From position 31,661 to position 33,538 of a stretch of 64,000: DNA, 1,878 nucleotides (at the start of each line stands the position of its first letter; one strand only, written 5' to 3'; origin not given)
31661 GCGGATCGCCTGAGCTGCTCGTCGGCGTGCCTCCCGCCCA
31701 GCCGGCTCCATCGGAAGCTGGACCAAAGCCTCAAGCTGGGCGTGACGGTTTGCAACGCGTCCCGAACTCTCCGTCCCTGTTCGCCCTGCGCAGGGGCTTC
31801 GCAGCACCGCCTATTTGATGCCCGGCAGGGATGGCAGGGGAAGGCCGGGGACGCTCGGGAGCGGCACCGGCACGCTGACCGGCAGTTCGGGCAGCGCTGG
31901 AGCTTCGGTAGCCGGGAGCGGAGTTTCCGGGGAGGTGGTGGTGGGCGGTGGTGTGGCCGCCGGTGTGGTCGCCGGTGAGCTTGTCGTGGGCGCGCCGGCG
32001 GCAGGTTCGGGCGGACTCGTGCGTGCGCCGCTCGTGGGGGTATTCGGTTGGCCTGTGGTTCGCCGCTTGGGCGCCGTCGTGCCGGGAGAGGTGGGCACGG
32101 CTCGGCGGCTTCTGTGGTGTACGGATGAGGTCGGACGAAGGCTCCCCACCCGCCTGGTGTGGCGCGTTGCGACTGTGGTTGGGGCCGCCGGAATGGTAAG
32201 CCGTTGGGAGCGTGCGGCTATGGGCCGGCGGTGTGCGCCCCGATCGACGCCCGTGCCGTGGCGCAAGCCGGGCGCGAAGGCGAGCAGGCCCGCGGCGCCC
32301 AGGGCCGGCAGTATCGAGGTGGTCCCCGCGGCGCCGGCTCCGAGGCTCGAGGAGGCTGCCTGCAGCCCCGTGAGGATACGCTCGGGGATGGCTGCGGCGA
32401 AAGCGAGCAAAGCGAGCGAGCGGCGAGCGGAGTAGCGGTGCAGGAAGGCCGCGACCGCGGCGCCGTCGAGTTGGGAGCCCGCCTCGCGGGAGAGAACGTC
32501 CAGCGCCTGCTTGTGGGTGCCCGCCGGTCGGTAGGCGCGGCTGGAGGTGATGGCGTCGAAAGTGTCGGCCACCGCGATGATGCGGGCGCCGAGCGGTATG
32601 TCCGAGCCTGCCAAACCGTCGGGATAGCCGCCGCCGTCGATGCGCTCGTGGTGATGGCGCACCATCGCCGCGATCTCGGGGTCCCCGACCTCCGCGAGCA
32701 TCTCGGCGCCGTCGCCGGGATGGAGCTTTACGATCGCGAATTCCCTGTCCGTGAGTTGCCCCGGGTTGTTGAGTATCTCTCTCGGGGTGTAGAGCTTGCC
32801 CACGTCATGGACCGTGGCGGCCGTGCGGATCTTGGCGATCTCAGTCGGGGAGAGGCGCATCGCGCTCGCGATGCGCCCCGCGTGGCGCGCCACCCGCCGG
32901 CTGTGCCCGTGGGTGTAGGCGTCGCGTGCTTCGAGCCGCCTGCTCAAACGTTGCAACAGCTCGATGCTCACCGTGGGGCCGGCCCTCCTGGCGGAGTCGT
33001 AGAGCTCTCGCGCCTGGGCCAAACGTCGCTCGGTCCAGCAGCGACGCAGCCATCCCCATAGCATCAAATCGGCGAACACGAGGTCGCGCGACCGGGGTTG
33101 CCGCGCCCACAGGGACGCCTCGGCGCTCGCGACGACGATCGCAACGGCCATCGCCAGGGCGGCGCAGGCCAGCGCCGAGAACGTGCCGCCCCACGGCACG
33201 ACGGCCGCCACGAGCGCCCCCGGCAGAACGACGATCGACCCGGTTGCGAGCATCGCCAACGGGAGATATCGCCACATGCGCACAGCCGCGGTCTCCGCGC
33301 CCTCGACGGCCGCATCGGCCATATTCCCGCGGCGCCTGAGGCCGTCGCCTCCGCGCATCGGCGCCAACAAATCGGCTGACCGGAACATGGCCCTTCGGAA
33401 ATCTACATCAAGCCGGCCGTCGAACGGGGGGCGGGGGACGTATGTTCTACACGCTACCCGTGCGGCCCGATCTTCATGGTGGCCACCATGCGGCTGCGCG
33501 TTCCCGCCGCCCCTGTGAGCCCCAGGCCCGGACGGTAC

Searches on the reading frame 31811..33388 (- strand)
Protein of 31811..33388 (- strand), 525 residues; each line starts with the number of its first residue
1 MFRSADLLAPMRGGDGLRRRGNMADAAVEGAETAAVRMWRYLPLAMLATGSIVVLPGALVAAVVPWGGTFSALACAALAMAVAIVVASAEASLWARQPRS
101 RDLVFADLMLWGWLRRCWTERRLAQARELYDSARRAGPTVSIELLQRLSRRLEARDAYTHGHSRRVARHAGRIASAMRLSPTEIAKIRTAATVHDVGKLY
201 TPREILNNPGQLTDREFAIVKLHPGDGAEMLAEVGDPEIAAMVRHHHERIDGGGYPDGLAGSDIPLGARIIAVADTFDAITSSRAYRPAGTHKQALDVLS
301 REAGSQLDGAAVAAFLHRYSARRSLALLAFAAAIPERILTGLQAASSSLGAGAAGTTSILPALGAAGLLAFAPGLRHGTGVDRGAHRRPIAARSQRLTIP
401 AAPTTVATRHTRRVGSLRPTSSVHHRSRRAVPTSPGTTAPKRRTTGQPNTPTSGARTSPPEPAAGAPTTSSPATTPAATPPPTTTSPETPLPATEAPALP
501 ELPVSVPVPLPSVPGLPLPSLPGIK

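Call 90: search_protein_families(library=pfam, proteins=[window:31811-33388:-], max_evalue=0.001)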
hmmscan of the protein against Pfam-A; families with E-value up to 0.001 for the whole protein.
window:31811-33388:- (525 aa): 2 families
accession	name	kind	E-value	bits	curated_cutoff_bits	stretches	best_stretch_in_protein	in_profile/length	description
PF13487.12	HD_5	-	3.6e-38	131.4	27.2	1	149-309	4-168/170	HD domain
PF01966.28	HD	-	6.3e-22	78.5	22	1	161-279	3-115/116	HD domain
